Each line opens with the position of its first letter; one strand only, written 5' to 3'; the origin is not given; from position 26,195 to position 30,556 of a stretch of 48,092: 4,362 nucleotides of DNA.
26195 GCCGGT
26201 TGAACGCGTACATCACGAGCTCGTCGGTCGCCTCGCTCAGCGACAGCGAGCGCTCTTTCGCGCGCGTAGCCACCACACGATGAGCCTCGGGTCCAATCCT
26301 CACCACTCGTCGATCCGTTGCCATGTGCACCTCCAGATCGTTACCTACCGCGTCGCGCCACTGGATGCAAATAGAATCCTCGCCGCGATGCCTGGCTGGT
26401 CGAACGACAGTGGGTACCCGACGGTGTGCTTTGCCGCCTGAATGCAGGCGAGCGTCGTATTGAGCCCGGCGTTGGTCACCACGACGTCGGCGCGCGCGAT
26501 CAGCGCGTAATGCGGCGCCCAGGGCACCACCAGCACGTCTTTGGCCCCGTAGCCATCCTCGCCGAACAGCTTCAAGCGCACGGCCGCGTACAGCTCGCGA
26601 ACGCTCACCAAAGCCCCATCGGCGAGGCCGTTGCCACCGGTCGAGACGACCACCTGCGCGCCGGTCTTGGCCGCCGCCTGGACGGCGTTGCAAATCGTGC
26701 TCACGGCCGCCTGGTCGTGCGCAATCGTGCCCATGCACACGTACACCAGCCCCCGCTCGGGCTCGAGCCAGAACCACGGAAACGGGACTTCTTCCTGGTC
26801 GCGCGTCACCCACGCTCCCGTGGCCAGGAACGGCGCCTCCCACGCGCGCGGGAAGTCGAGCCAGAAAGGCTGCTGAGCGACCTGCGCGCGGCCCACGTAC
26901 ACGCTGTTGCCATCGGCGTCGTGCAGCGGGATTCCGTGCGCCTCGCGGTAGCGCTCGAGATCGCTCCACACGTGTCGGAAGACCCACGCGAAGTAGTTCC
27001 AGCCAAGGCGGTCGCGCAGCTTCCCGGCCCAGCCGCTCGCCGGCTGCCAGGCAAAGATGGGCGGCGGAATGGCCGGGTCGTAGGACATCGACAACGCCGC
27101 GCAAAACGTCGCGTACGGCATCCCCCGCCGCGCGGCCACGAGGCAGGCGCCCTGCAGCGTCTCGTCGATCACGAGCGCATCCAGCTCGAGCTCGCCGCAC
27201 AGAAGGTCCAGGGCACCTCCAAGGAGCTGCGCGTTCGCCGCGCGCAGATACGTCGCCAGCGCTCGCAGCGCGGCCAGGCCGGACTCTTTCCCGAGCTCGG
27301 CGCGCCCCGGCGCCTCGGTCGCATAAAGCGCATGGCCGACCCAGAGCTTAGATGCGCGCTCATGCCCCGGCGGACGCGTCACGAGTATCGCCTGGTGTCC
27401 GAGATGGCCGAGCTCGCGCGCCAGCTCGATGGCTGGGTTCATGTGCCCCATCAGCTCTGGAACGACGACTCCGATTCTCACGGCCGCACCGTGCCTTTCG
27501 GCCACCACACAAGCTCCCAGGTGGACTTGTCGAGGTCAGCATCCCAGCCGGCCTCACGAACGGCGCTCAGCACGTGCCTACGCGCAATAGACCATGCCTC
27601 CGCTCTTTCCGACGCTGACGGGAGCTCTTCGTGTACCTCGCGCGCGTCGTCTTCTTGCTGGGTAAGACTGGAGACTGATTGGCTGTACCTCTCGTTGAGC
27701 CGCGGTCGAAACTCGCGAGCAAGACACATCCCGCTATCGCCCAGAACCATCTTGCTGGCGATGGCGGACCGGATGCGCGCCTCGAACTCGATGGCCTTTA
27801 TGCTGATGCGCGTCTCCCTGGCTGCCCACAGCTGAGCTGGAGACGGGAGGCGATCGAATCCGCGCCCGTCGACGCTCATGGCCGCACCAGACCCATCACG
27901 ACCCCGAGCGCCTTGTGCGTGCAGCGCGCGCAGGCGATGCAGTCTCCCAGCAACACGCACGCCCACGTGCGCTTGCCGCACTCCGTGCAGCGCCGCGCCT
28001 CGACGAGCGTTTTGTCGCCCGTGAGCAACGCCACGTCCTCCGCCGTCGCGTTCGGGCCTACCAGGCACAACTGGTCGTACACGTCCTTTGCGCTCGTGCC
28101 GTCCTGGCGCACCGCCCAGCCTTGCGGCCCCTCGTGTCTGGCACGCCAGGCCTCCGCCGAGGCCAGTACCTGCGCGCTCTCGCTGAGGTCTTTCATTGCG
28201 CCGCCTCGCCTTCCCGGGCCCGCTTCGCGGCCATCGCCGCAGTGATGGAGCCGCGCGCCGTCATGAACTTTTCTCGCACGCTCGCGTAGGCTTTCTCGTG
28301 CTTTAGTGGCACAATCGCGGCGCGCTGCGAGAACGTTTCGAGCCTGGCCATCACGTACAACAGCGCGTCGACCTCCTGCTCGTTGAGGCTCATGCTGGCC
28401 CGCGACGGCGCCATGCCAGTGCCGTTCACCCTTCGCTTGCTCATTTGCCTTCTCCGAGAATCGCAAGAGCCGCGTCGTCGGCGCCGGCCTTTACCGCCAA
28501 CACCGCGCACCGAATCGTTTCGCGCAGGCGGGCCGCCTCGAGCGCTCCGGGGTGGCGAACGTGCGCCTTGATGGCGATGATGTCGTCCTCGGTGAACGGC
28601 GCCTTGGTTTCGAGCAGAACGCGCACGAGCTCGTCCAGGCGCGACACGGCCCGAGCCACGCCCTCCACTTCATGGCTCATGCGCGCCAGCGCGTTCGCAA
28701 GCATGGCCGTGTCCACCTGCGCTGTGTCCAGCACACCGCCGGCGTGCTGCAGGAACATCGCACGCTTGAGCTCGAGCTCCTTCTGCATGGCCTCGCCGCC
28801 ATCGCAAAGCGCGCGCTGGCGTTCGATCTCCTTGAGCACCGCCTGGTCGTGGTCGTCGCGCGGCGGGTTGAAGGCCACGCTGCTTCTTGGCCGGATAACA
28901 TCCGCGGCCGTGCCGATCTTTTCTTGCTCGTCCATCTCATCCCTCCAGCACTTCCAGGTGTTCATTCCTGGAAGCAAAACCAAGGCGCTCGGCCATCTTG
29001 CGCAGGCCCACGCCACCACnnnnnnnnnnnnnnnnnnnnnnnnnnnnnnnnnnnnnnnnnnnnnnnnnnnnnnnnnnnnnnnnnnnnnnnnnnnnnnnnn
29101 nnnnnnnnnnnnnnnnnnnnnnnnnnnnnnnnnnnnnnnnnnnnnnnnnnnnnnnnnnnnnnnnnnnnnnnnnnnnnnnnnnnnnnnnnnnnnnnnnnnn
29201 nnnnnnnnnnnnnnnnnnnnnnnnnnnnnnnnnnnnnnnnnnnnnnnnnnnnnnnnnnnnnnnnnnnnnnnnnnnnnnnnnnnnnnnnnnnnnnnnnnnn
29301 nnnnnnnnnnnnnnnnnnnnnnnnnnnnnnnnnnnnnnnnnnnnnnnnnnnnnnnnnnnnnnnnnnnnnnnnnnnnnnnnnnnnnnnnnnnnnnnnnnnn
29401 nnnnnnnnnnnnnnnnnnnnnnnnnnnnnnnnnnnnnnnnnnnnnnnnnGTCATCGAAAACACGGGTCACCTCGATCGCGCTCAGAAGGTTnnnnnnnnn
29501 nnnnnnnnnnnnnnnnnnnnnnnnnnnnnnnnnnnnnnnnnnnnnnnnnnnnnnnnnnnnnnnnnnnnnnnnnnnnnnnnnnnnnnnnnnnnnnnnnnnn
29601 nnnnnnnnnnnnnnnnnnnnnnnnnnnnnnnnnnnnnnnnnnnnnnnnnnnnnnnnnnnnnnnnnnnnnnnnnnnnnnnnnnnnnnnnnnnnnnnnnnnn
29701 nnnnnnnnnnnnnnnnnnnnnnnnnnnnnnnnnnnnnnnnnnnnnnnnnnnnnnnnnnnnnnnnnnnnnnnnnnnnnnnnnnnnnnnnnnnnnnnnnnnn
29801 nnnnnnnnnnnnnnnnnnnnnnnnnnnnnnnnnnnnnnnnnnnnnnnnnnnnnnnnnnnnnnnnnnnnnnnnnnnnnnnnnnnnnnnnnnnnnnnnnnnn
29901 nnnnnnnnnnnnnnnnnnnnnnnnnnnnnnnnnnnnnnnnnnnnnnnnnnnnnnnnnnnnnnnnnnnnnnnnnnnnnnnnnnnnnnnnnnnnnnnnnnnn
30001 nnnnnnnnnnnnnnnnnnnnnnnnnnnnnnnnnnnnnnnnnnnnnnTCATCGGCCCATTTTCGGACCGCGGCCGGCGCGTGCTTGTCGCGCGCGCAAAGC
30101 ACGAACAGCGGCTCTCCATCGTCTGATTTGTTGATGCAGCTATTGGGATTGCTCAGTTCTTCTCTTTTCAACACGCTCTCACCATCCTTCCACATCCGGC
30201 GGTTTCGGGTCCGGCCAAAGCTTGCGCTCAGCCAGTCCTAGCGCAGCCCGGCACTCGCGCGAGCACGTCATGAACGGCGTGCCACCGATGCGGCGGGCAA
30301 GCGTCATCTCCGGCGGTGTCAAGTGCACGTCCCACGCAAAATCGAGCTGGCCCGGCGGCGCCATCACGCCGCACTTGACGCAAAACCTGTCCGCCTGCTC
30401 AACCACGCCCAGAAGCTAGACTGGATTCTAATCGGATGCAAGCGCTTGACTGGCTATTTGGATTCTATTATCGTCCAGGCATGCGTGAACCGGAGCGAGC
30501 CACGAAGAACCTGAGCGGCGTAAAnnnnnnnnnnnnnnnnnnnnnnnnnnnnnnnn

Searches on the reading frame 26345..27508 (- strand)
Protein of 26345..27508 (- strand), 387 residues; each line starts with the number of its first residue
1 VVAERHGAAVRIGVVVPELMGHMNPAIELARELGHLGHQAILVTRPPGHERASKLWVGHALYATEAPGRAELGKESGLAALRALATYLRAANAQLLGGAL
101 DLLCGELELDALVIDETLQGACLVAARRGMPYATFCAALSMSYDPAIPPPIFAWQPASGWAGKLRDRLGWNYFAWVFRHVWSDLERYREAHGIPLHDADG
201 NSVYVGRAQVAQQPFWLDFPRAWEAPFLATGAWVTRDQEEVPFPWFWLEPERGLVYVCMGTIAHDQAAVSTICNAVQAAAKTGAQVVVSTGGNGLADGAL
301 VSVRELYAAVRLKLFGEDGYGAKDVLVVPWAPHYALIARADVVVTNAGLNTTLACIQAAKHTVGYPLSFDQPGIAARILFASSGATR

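Call 13: search_protein_families(library=pfam, max_evalue=0.01, proteins=[window:26345-27508:-])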
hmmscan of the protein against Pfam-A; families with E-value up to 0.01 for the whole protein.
window:26345-27508:- (387 aa): 0 families

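Call 14: search_protein_families(library=phrogs, max_evalue=0.01, proteins=[window:26345-27508:-])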
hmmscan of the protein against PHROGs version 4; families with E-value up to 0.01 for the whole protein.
window:26345-27508:- (387 aa): 0 families

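Call 31: find_related_loci(query=window:26345-27505:-, collection=viral_contigs, flank=8000)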
Query window:26345-27505:- (386 aa) in viral_contigs; peptide patterns used: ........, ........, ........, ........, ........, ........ (x = any residue, [..] = any of these).
3 stretches matched a pattern, but none encodes a relative of the query by tblastn (E <= 1e-3).

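Call 65: find_related_loci(query=A5, collection=genome_contigs, flank=10000)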
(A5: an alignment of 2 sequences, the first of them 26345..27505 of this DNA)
Query A5 (386 aa) in genome_contigs; peptide patterns used: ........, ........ (x = any residue, [..] = any of these).
110 stretches matched a pattern; 1 encode a relative of the query (tblastn E <= 1e-3); 1 distinct loci.
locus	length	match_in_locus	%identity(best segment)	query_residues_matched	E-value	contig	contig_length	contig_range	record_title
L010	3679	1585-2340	28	109-383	8e-15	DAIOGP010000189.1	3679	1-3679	MAG TPA_asm: Solirubrobacteraceae bacterium isolate CTOTU26099 NODE_27900_length_3679_cov_6.569812, whole genome shotgun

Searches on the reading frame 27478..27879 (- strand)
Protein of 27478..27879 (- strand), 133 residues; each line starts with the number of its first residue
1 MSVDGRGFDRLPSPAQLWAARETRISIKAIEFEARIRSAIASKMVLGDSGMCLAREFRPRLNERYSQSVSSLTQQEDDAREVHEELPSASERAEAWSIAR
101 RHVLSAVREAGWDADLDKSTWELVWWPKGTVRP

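Call 19: search_protein_families(library=pfam, max_evalue=0.01, proteins=[window:27478-27879:-])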
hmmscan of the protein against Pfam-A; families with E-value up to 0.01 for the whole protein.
window:27478-27879:- (133 aa): 1 family
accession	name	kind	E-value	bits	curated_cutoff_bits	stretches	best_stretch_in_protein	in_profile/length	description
PF04720.17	PDDEXK_6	-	0.0027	18.2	25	1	62-122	53-112/220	PDDEXK-like family of unknown function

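Call 86: search_protein_families(library=phrogs, max_evalue=0.001, proteins=[window:27478-27879:-])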
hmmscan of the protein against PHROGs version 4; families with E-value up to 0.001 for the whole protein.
window:27478-27879:- (133 aa): 0 families

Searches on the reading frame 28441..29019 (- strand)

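Call 13: search_protein_families(library=pfam, max_evalue=0.01, proteins=[window:28441-29019:-])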
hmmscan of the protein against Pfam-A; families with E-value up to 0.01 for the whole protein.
window:28441-29019:- (192 aa): 1 family
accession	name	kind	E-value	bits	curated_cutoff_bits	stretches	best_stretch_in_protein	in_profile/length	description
PF11260.13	Spidroin_MaSp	-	0.0085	16.8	25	0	96-138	22-64/85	Major ampullate spidroin 1 and 2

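Call 14: search_protein_families(library=phrogs, max_evalue=0.01, proteins=[window:28441-29019:-])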
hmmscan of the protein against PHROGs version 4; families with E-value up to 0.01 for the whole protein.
window:28441-29019:- (192 aa): 0 families

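Call 77: search_protein_families(library=pfam, max_evalue=0.05, proteins=[window:28441-28935:-])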
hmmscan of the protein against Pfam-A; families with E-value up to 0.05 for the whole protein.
window:28441-28935:- (164 aa): 1 family
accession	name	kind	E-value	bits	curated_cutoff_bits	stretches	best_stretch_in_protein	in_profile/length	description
PF11260.13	Spidroin_MaSp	-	0.0058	17.3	25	1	68-110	22-64/85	Major ampullate spidroin 1 and 2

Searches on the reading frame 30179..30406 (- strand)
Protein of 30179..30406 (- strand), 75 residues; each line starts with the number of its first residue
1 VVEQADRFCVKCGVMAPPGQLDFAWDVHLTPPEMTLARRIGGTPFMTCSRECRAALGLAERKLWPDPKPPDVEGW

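Call 77: search_protein_families(library=pfam, max_evalue=0.05, proteins=[window:30179-30406:-])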
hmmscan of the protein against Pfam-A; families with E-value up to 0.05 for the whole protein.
window:30179-30406:- (75 aa): 1 family
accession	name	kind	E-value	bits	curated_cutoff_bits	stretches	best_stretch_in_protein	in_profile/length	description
PF11331.13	Zn_ribbon_12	-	0.025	14.8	27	1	41-60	2-20/45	EDR4 zinc-ribbon domain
